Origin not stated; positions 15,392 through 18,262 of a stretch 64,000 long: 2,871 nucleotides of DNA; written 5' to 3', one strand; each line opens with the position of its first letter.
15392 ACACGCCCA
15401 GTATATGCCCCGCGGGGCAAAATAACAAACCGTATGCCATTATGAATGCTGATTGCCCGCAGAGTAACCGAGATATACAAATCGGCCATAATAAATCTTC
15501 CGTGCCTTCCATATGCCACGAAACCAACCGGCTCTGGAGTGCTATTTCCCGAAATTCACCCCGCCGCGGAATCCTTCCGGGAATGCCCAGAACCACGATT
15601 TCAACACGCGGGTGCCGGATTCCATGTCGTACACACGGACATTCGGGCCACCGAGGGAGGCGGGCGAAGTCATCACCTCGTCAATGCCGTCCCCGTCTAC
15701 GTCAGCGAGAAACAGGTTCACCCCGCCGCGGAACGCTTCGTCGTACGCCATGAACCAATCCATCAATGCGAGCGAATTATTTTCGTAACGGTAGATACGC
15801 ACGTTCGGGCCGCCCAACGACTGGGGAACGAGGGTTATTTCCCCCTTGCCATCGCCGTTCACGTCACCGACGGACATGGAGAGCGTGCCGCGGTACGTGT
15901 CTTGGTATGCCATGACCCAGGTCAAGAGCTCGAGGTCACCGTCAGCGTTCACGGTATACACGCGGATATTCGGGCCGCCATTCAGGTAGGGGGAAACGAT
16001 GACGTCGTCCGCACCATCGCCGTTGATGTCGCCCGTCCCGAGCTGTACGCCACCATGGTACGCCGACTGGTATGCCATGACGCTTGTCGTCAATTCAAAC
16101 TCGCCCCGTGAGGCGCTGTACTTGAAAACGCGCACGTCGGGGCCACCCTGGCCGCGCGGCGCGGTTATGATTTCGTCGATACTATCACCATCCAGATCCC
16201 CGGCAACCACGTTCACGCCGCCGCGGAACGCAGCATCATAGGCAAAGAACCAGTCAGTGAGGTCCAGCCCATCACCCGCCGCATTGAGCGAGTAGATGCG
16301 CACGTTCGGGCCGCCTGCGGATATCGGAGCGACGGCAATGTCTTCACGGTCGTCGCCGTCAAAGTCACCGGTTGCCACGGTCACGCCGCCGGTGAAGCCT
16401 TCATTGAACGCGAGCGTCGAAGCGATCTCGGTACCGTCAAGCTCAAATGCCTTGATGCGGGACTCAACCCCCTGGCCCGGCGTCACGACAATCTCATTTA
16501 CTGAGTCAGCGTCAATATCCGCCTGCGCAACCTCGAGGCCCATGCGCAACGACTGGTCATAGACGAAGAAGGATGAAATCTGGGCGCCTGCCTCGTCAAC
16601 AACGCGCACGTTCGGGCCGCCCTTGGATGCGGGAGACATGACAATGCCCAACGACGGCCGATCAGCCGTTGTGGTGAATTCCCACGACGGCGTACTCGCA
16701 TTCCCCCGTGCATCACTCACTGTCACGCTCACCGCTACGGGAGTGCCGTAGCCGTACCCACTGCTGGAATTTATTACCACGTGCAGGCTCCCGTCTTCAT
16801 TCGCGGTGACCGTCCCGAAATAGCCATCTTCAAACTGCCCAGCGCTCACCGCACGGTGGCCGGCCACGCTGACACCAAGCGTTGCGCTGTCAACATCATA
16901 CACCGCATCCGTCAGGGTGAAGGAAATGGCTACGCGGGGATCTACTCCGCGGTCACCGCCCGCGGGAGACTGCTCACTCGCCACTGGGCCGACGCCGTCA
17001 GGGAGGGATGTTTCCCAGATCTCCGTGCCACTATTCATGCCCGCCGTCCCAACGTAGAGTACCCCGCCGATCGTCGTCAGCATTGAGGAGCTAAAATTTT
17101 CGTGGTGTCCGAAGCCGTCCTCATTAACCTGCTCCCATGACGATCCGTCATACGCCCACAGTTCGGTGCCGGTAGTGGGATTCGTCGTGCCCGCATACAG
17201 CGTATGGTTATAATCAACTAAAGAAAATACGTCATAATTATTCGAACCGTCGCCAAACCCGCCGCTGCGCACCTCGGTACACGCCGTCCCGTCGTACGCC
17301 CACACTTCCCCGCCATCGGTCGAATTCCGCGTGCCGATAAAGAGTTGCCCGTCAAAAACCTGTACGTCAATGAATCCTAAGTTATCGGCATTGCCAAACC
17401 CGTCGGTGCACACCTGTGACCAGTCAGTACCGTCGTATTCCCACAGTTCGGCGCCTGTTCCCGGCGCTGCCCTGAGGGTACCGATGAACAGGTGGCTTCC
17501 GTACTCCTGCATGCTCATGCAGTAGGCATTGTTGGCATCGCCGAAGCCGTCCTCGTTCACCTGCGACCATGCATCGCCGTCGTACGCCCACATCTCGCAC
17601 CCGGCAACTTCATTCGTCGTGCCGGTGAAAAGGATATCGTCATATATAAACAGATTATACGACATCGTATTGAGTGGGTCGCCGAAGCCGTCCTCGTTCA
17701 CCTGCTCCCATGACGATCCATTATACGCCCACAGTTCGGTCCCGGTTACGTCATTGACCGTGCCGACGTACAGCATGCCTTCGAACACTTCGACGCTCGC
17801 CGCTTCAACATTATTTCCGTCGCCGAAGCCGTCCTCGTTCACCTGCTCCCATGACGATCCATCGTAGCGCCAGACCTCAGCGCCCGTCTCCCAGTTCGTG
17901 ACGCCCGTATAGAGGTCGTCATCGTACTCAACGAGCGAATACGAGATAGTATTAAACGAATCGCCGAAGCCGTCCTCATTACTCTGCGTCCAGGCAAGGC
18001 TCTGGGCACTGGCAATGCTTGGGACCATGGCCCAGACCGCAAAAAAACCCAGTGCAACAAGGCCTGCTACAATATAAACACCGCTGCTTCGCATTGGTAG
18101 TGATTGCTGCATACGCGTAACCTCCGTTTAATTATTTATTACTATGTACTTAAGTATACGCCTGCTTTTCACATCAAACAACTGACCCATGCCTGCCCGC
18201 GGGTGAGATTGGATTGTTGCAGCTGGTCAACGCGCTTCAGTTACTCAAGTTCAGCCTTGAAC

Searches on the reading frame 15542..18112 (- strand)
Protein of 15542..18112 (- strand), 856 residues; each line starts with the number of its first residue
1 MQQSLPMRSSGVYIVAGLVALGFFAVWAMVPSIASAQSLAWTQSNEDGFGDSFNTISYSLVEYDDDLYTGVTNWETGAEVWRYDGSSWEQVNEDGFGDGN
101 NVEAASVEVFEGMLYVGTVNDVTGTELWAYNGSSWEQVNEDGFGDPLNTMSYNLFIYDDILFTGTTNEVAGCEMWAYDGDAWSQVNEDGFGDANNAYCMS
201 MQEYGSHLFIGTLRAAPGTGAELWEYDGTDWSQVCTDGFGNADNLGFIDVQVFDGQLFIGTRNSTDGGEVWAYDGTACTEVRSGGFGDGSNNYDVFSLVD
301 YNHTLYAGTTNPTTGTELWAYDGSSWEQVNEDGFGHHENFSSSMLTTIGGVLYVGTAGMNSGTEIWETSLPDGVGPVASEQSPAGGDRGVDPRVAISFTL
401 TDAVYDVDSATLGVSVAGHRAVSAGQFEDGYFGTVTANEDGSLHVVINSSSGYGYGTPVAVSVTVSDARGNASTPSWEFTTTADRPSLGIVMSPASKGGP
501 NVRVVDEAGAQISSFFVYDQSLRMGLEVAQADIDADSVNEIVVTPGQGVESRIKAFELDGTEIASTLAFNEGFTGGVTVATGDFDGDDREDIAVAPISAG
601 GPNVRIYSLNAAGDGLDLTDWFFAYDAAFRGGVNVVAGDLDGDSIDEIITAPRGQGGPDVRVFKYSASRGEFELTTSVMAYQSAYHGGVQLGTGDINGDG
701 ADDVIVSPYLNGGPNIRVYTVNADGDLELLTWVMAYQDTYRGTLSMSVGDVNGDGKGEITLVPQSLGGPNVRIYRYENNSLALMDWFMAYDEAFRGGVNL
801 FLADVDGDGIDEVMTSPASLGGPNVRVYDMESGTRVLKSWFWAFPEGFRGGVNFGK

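Call 7: search_protein_families(library=pfam, proteins=[window:15542-18112:-], max_evalue=1)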
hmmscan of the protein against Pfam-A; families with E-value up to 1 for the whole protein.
window:15542-18112:- (856 aa): 7 families
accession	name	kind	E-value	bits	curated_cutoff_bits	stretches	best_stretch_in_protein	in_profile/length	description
PF13517.12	FG-GAP_3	-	1.2e-13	51.8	26.9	5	695-759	1-59/61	FG-GAP-like repeat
PF01839.29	FG-GAP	-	1.4e-11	44.5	22.1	4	576-595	2-21/37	FG-GAP repeat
PF17936.7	Big_6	-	0.00037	21.1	27.6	1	429-475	34-76/83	Bacterial Ig domain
PF13205.12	Big_5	-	0.00066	20.8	23.6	1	374-481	3-105/105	Bacterial Ig-like domain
PF23167.1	DUF7057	-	0.053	14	27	0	779-815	24-59/130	Domain of unknown function (DUF7057)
PF05688.17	BIg21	-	0.21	12.6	27.4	1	418-479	52-106/109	Bacterial Immunoglobulin-like 21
PF06958.17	Pyocin_S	-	0.22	12.4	22.5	1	437-502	21-80/139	S-type Pyocin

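Call 9: search_protein_families(library=ncbifam, proteins=[window:15542-18112:-], max_evalue=1)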
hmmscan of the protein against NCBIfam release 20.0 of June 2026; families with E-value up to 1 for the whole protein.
window:15542-18112:- (856 aa): 2 families
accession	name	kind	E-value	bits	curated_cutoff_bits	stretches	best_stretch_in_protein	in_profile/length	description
TIGR04534.2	ELWxxDGT_rpt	domain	1.1e-05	25.4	65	1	304-325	2-23/47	ELWxxDGT repeat protein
NF047539.1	XAC2610_fam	domain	0.0005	20.5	35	0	694-721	4-33/89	XAC2610-related protein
